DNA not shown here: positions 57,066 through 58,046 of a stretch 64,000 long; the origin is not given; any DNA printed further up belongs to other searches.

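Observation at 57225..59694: Secretion-type ATPase preceded by two tandem paralogous small membrane proteins of an unrecognised family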

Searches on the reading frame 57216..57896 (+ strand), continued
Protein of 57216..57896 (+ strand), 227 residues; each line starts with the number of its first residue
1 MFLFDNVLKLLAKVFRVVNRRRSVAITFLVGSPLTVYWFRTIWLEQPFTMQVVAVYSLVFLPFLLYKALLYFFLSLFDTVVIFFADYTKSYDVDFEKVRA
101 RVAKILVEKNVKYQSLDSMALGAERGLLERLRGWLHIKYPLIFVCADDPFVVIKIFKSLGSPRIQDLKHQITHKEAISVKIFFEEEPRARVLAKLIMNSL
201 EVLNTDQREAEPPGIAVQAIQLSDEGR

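Call 60: predict_structure(alignment_id=A4)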
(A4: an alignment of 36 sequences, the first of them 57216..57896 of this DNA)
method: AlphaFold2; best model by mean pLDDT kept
length: 227 residues; sequences in the alignment: 36
mean_pLDDT: 89.4   pTM: 0.80
mean pLDDT of the five models: 89.4, 88.9, 88.8, 88.4, 88.3
residues with pLDDT >= 90: 153; 70-90: 59; 50-70: 14; < 50: 1
segments of 3 or more residues with pLDDT < 50: none
pLDDT, mean of each block of 10 residues (from residue 1): 87 90 94 96 92 95 93 92 95 95 97 86 82 84 91 91 77 88 96 98 95 71 62
secondary structure, 60 per line:
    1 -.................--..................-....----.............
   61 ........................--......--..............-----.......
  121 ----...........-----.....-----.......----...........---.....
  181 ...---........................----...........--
elements in order: H2-18 H21-38 H40-43 H48-84 E87-92 H95-108 H116-120 H125-135 E141-145 E151-157 H162-172 E176-183 H187-210 H215-225

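Call 66: find_homologous_proteins(query=A4, max_evalue=0.001)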
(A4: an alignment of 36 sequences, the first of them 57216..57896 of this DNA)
Query A4 (36 sequences) (227 aa, profile of the alignment): 17 proteins with E <= 0.001 among 8000 candidates.
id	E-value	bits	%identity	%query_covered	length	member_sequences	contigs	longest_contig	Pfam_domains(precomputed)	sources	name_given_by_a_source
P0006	5.0e-66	240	53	90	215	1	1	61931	-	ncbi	ncbi:MAG: hypothetical protein V1835_03160 [Candidatus Micrarchaeota archaeon]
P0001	1.3e-65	239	100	100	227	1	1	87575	-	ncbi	ncbi:MAG: hypothetical protein V1787_03470 [Candidatus Micrarchaeota archaeon]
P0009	2.1e-64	235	51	95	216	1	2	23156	-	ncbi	ncbi:MAG: hypothetical protein ABIG96_00940 [Candidatus Micrarchaeota archaeon]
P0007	9.5e-64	233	53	90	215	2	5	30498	-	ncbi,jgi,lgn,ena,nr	ncbi:MAG TPA: hypothetical protein VJI13_03290 [Candidatus Norongarragalinales archaeon]|nr:hypothet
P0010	1.5e-63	232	49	91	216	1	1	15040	-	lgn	-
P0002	3.3e-63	231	78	93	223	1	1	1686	-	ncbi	-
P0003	1.0e-62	229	78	88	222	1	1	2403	-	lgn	-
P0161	2.2e-62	228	53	91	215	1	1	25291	-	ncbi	ncbi:MAG: hypothetical protein ABH863_01155 [Candidatus Micrarchaeota archaeon]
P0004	2.6e-62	228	69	99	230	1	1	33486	-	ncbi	ncbi:MAG: hypothetical protein V1708_03155 [Candidatus Micrarchaeota archaeon]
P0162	9.8e-62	226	50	91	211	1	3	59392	-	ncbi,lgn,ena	ncbi:MAG: hypothetical protein AABX01_02670 [Candidatus Micrarchaeota archaeon]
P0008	1.6e-60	222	51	93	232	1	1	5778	-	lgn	-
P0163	3.3e-60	221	51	90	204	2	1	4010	-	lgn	-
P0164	8.0e-57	210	48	93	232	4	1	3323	-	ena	-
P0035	8.2e-44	168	36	26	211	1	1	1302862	-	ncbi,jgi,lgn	ncbi:MAG: hypothetical protein WC792_01035 [Candidatus Micrarchaeia archaeon]|jgi:hypothetical prote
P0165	8.4e-43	165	36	26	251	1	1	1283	-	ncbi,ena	-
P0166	1.9e-40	157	-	-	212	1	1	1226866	-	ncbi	-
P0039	2.1e-39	153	23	48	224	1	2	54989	-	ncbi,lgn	ncbi:MAG: hypothetical protein ACE5DI_00420 [Candidatus Micrarchaeia archaeon]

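Call 67: find_encoding_contigs(protein=P0166, flank=8000, max_places=1)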
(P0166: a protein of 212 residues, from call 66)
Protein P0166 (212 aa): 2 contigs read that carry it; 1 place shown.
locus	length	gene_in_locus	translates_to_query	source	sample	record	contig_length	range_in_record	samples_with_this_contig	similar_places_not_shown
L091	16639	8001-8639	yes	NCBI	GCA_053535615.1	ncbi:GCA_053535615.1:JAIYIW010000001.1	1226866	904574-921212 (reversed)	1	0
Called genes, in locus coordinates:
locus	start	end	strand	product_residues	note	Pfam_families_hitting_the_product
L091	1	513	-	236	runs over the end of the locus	PF04055:Radical_SAM, PF13353:Fer4_12 (weak)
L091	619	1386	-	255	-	-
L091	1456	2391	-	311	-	PF05124:S_layer_C, PF25213:HVO_A0261_N (faint), PF01022:HTH_5, PF12802:MarR_2, PF12840:HTH_20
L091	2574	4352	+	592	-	PF13522:GATase_6, PF13537:GATase_7, PF01380:SIS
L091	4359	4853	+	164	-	-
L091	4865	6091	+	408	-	PF00483:NTP_transferase, PF01128:IspD (weak), PF12804:NTP_transf_3, PF00132:Hexapep (faint), PF24894:Hexapep_GlmU (faint), PF25084:LbH_EIF2B (weak), PF25087:GMPPB_C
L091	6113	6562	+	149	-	-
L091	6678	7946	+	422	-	PF02878:PGM_PMM_I, PF02879:PGM_PMM_II (weak), PF02880:PGM_PMM_III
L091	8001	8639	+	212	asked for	-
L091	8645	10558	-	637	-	PF02824:TGS, PF07973:tRNA_SAD, PF00587:tRNA-synt_2b, PF03129:HGTP_anticodon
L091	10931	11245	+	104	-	PF01022:HTH_5, PF12802:MarR_2 (weak), PF12840:HTH_20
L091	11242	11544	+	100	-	-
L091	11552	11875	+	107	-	PF02635:DsrE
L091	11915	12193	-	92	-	PF01206:TusA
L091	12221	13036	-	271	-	PF00899:ThiF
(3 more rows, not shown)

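Call 68: find_encoding_contigs(protein=P0035, flank=8000, max_places=1)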
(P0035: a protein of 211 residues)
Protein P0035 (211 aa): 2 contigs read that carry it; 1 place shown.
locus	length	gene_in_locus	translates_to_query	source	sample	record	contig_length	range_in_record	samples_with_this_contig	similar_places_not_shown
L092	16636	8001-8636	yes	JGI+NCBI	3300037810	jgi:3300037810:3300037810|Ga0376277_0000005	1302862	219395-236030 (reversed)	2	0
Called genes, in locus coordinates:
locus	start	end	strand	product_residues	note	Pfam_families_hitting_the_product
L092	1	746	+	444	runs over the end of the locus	PF00464:SHMT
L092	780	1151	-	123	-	-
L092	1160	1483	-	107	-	-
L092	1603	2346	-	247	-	PF04055:Radical_SAM, PF13353:Fer4_12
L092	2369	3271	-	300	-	PF25213:HVO_A0261_N (weak), PF01022:HTH_5, PF12802:MarR_2 (weak), PF12840:HTH_20, PF13412:HTH_24 (weak), PF05124:S_layer_C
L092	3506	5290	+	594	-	PF13522:GATase_6, PF13537:GATase_7, PF01380:SIS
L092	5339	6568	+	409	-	PF00483:NTP_transferase, PF01128:IspD (weak), PF12804:NTP_transf_3, PF00132:Hexapep (faint), PF25084:LbH_EIF2B (weak), PF25087:GMPPB_C, PF24894:Hexapep_GlmU (weak)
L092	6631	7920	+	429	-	PF02878:PGM_PMM_I, PF02879:PGM_PMM_II (weak), PF02880:PGM_PMM_III, PF00408:PGM_PMM_IV (faint)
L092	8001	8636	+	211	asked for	-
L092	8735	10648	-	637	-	PF02824:TGS, PF07973:tRNA_SAD, PF00587:tRNA-synt_2b, PF03129:HGTP_anticodon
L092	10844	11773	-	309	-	PF00291:PALP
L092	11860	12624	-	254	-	PF00899:ThiF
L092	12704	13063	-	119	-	PF00672:HAMP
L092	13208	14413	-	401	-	PF14827:dCache_3, PF00672:HAMP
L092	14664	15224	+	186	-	PF01381:HTH_3, PF13560:HTH_31 (weak), PF00571:CBS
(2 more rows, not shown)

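Call 69: find_encoding_contigs(protein=P0039, flank=8000, max_places=1)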
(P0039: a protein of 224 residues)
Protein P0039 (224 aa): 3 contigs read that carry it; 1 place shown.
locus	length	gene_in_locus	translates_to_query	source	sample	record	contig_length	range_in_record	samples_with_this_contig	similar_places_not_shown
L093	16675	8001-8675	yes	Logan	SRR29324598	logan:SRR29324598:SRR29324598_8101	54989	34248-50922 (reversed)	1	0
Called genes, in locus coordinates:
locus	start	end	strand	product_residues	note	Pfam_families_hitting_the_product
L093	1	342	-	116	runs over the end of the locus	-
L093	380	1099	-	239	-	PF13353:Fer4_12, PF04055:Radical_SAM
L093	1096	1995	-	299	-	PF05124:S_layer_C, PF01022:HTH_5, PF12840:HTH_20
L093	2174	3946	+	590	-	PF13522:GATase_6, PF13537:GATase_7, PF01380:SIS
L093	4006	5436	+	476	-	-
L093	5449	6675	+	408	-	PF00483:NTP_transferase, PF01128:IspD (weak), PF12804:NTP_transf_3, PF25084:LbH_EIF2B, PF25087:GMPPB_C, PF00132:Hexapep (weak), PF14602:Hexapep_2 (weak)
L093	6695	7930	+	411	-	PF02878:PGM_PMM_I, PF02879:PGM_PMM_II (weak), PF02880:PGM_PMM_III, PF00408:PGM_PMM_IV (weak)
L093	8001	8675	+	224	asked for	-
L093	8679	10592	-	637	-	PF02824:TGS, PF07973:tRNA_SAD, PF00587:tRNA-synt_2b, PF03129:HGTP_anticodon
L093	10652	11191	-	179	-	-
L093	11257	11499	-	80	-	PF01206:TusA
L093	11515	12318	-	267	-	PF00899:ThiF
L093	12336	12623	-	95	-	PF02597:ThiS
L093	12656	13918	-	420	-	PF00291:PALP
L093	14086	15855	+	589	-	PF00890:FAD_binding_2, PF01266:DAO, PF03486:HI0933_like (weak), PF07992:Pyr_redox_2 (weak), PF12831:FAD_oxidored (faint)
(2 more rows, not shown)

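Call 74: find_related_loci(query=A8, collection=metagenome_contigs, flank=8000)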
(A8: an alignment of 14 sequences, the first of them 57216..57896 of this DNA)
Query A8 (227 aa) in metagenome_contigs; peptide patterns used: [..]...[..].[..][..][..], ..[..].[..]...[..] (x = any residue, [..] = any of these).
341 stretches matched a pattern; 4 encode a relative of the query (tblastn E <= 1e-3); 4 distinct loci.
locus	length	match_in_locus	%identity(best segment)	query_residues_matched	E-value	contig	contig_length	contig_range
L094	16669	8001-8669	49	1-223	7e-77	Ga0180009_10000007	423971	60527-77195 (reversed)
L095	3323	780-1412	48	1-211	9e-62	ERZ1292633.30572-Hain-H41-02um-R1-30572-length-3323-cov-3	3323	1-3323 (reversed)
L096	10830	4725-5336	53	1-204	6e-58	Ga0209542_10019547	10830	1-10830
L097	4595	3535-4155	50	1-207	4e-55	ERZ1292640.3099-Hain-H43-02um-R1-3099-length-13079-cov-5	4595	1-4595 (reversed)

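Call 76: find_encoding_contigs(protein=P0026, flank=8000, max_places=3)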
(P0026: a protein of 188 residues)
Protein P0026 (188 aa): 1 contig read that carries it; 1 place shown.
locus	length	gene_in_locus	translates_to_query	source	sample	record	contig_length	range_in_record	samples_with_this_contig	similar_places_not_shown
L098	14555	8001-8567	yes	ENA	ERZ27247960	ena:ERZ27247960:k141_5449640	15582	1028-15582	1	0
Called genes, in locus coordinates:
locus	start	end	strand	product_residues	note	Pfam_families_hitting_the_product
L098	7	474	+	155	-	-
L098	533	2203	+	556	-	PF00999:Na_H_Exchanger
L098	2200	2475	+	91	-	PF09341:Pcc1 (weak)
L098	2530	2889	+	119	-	PF01920:Prefoldin_2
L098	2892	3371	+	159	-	-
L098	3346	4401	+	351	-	PF01368:DHH, PF02272:DHHA1 (weak)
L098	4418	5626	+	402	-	PF00149:Metallophos (faint), PF12850:Metallophos_2 (faint)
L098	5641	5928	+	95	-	-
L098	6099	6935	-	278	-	PF01544:CorA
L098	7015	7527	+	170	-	-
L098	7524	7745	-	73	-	PF00833:Ribosomal_S17e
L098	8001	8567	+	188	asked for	-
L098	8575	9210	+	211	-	PF01135:PCMT, PF08704:GCD14 (weak), PF13649:Methyltransf_25 (weak)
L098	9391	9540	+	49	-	-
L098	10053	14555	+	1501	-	?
